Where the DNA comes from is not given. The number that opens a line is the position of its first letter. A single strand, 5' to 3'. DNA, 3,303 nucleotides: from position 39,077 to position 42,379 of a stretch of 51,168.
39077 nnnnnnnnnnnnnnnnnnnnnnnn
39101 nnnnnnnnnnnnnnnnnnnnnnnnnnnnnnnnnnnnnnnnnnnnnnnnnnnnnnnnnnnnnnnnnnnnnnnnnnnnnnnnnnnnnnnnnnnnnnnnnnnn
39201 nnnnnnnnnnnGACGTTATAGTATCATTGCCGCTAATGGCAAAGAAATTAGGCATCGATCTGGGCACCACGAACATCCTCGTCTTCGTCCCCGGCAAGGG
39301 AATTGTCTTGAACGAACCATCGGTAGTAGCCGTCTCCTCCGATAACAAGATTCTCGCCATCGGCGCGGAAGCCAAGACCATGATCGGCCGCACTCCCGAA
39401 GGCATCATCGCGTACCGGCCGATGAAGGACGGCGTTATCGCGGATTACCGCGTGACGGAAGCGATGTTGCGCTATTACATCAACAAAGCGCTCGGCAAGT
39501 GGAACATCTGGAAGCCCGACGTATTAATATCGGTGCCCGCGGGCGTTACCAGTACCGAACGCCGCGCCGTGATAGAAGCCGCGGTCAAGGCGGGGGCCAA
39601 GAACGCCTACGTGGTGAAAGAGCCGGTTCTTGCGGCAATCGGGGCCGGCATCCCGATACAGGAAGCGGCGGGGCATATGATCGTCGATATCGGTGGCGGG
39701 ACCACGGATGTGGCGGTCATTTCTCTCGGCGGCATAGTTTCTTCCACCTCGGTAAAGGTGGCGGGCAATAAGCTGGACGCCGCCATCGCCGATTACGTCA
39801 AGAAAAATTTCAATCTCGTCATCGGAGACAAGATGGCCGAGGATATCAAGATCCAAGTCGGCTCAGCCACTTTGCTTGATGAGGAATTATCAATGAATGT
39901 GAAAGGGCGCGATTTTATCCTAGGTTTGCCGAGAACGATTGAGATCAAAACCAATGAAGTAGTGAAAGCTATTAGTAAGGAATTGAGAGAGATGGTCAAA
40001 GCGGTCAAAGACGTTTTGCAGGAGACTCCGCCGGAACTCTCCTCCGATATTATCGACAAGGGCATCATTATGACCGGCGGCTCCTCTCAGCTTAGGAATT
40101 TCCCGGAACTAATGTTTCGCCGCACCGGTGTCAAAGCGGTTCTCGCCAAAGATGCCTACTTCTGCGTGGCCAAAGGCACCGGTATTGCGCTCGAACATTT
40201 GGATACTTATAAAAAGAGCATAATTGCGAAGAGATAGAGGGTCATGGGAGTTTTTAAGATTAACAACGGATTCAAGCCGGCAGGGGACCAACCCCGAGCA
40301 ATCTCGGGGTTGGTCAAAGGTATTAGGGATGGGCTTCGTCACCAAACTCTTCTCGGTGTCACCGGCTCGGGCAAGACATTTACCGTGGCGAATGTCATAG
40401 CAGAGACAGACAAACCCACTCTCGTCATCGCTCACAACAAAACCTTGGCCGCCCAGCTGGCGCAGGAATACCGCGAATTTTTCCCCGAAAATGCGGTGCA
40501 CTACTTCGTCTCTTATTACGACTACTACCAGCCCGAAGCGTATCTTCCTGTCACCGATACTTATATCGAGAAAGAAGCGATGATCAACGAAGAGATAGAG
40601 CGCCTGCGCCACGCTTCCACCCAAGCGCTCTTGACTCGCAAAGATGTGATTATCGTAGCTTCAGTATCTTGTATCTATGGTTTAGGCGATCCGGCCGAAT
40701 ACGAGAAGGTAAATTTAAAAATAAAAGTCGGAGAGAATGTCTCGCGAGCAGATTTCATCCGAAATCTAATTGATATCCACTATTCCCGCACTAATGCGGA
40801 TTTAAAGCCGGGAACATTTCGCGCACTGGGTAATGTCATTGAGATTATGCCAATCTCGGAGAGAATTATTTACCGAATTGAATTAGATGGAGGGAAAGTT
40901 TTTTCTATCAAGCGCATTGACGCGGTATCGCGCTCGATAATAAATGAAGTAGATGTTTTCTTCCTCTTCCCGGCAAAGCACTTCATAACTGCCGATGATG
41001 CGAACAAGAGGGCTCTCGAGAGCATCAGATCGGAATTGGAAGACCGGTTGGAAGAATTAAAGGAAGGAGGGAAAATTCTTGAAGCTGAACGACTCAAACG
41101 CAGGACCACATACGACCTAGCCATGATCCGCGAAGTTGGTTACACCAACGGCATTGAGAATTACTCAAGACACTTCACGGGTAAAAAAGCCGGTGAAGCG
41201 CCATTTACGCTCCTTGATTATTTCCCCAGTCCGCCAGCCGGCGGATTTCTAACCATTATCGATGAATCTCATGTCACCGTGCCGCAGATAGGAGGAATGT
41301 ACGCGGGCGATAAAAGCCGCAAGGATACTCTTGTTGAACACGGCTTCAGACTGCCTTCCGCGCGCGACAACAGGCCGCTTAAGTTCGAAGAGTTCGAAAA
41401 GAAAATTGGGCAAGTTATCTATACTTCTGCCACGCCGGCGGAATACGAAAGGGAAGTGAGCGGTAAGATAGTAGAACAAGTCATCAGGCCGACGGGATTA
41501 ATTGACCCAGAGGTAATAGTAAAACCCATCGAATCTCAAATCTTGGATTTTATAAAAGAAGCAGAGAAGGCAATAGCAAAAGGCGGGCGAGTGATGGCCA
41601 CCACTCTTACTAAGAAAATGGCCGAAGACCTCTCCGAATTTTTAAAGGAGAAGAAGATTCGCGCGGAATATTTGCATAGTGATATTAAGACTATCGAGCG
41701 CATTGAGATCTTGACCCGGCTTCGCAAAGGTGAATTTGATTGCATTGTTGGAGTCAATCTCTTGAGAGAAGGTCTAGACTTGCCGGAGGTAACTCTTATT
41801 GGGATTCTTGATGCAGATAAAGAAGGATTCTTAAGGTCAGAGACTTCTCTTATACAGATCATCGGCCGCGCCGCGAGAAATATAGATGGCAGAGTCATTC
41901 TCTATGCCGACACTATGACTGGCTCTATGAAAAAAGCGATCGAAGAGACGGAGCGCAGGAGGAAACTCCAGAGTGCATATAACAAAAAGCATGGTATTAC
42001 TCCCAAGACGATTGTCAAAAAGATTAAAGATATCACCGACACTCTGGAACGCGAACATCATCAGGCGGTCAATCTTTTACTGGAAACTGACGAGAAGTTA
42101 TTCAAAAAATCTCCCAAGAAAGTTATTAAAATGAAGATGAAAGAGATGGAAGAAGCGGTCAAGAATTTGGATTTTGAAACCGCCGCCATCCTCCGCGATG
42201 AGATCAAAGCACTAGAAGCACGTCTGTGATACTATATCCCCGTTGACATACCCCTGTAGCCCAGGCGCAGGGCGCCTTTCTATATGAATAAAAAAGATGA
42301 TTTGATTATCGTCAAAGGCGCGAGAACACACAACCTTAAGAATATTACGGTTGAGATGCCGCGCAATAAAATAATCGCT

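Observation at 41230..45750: Perfect 16-bp palindrome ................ translated in-frame as Pro-Pro-Ala-Gly-Gly in uvrB, uvrA and uvrC (and in a DUF2779 nuclease gene)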

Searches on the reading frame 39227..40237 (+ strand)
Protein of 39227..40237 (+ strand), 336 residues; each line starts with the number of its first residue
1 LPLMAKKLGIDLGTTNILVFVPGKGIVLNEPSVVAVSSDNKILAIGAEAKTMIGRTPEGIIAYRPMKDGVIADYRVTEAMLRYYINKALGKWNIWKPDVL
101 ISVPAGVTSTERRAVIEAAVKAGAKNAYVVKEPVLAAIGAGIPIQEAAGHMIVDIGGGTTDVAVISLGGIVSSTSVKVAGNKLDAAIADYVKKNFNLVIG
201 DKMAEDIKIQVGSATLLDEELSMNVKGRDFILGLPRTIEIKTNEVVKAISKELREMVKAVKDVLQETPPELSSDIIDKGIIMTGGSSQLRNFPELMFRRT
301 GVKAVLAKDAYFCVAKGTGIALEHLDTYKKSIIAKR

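Call 8: search_protein_families(library=pfam, proteins=[window:39227-40237:+])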
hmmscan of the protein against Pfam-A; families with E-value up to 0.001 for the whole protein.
window:39227-40237:+ (336 aa): 5 families
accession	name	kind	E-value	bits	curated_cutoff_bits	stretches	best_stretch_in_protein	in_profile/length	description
PF06723.19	MreB_Mbl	-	8.1e-131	436.1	27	1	6-329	2-326/327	MreB/Mbl protein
PF00022.25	Actin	-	6.1e-13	48.6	27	1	31-195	31-192/410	Actin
PF00012.26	HSP70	-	2.2e-12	46.4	20.6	1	98-290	135-340/599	Hsp70 protein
PF14450.12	FtsA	-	7.1e-10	39.8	31.8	1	152-307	2-110/127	Cell division protein FtsA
PF21522.3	MreB-like_C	-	0.00019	22.5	27.8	0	152-262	1-106/123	Archaeal actin homologue MreB-like, C-terminal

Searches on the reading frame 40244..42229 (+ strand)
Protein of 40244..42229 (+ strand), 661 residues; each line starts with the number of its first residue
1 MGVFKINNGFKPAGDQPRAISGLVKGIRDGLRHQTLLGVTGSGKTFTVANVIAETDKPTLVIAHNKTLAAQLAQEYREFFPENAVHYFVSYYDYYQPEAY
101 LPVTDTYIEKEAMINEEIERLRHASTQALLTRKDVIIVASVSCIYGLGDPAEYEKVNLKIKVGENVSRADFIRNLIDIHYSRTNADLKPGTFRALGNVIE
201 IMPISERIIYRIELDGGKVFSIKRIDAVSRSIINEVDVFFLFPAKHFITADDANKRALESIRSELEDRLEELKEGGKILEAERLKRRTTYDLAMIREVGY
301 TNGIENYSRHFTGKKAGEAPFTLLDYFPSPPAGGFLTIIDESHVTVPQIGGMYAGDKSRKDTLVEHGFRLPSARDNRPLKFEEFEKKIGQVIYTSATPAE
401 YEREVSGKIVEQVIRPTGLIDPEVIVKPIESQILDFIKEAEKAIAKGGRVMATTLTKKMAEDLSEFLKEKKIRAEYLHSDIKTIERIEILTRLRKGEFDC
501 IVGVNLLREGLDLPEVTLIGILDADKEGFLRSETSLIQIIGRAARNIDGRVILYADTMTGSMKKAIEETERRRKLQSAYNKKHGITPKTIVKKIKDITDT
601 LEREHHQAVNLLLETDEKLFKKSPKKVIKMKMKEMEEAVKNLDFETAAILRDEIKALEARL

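Call 8: search_protein_families(library=pfam, proteins=[window:40244-42229:+])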
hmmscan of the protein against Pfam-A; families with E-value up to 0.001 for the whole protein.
window:40244-42229:+ (661 aa): 6 families
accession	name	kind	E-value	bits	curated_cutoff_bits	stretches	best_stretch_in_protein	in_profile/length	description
PF12344.14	UvrB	-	1.8e-24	85.8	27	1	553-595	1-43/43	Ultra-violet resistance protein B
PF17757.6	UvrB_inter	-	6.9e-23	81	22.9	1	158-247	1-91/91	UvrB interaction domain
PF00271.37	Helicase_C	-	2.1e-20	73.4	23.5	1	444-546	12-109/110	Helicase conserved C-terminal domain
PF04851.21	ResIII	-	2.5e-10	40.9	22.5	1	13-86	5-83/164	Type III restriction enzyme, res subunit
PF02151.25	UVR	-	9.4e-09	35.2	21.5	1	625-659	1-35/36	UvrB/uvrC motif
PF00270.35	DEAD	-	0.00019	21.6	26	0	32-85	15-76/167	DEAD/DEAH box helicase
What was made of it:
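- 40244..42229 (+): Host gene: uvrB. Pfam (call 8).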

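Call 13: search_solved_structures(query=window:40244-42229:+, show_alignments=2, max_evalue=1e-20)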
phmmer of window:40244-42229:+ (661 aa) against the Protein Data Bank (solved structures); distinct sequences matched with E-value up to 1e-20: 15.
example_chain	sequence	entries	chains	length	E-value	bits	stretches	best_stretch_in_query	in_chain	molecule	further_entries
9gy7_E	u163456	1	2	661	1.8e-249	832.3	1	3-659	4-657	UvrABC system protein B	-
2fdc_A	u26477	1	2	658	2.8e-240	802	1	2-659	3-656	UvrABC system protein B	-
3uwx_B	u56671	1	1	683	3e-240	801.9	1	2-659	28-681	UvrABC system protein B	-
1t5l_A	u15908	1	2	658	4.9e-239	797.9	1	2-659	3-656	UvrABC system protein B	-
1d9z_A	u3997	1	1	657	7.5e-239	797.3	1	2-659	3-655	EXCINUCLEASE UVRABC COMPONENT UVRB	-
2d7d_A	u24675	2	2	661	2.5e-238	795.6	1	4-659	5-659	UvrABC system protein B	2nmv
3v4r_A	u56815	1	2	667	2.5e-238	795.5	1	4-659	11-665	UvrABC system protein B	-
1d9x_A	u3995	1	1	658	2.4e-237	792.3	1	2-659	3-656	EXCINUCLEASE UVRABC COMPONENT UVRB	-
6o8g_A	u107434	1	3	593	2.9e-231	772.2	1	2-594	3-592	UvrABC system protein B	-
6o8e_A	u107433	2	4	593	3.8e-231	771.8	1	2-594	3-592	UvrABC system protein B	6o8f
6o8h_A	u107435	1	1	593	3.9e-230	768.5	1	2-594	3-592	UvrABC system protein B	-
1d2m_A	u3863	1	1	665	5.6e-219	731.6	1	9-661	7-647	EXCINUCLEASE ABC SUBUNIT B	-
1c4o_A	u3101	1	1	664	5.8e-219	731.6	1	9-661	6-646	DNA NUCLEOTIDE EXCISION REPAIR ENZYME UVRB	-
9ga3_E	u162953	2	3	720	3.3e-214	715.9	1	2-606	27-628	UvrABC system protein B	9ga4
7egt_A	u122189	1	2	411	2.1e-141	475.4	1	9-415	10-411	UvrABC system protein B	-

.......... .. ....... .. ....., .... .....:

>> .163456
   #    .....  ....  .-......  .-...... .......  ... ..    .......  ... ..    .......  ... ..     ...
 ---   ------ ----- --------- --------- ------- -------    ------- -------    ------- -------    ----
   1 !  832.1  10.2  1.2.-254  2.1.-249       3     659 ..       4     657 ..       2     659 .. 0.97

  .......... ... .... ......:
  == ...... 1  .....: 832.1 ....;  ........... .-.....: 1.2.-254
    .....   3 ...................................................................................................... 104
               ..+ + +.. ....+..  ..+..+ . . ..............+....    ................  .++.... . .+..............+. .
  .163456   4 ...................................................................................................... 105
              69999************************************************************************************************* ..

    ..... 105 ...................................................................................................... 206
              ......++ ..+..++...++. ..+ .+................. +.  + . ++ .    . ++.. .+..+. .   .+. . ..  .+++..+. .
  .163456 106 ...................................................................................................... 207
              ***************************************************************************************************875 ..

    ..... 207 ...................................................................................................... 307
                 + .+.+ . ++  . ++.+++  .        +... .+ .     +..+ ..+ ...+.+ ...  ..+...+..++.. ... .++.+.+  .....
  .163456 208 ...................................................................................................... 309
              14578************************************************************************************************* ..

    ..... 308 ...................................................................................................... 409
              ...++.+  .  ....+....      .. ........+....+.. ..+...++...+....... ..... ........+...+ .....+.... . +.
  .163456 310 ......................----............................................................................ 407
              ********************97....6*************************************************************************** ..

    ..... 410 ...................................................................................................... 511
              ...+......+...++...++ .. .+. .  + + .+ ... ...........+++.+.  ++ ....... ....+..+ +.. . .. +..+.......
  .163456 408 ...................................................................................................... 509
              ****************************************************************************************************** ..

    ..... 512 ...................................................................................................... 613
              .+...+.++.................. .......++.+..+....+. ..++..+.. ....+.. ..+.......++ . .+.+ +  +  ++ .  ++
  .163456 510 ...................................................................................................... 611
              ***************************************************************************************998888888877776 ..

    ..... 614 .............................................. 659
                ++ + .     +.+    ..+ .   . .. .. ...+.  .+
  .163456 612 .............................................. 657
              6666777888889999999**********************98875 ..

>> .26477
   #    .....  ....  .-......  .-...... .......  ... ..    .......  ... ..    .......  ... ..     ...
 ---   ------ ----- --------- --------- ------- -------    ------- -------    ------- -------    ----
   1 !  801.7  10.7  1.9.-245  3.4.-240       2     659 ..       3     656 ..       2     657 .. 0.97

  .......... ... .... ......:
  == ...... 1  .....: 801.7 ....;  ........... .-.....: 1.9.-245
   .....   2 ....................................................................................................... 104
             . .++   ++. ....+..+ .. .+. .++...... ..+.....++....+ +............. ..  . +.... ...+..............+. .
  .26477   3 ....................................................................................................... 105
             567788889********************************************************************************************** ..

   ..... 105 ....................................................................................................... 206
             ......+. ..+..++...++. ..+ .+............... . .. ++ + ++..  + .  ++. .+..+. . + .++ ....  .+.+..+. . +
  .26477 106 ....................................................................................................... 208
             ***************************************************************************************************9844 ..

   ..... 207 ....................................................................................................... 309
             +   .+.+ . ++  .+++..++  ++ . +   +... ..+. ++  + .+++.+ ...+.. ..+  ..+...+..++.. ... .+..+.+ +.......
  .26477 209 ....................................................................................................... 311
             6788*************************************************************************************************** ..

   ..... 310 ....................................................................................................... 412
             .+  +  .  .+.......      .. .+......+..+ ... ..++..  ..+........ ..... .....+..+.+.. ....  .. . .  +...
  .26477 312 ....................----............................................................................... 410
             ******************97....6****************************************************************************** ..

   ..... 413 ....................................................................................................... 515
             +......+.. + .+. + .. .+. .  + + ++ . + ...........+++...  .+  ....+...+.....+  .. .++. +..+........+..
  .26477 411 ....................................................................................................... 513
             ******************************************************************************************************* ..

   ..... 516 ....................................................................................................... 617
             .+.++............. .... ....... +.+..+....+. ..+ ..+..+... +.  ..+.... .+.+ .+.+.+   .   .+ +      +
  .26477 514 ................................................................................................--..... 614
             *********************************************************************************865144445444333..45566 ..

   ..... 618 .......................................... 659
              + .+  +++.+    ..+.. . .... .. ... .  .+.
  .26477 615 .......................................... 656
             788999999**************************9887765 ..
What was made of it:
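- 40244..42229 (+): PDB match E = 1.8e-249 (call 13).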
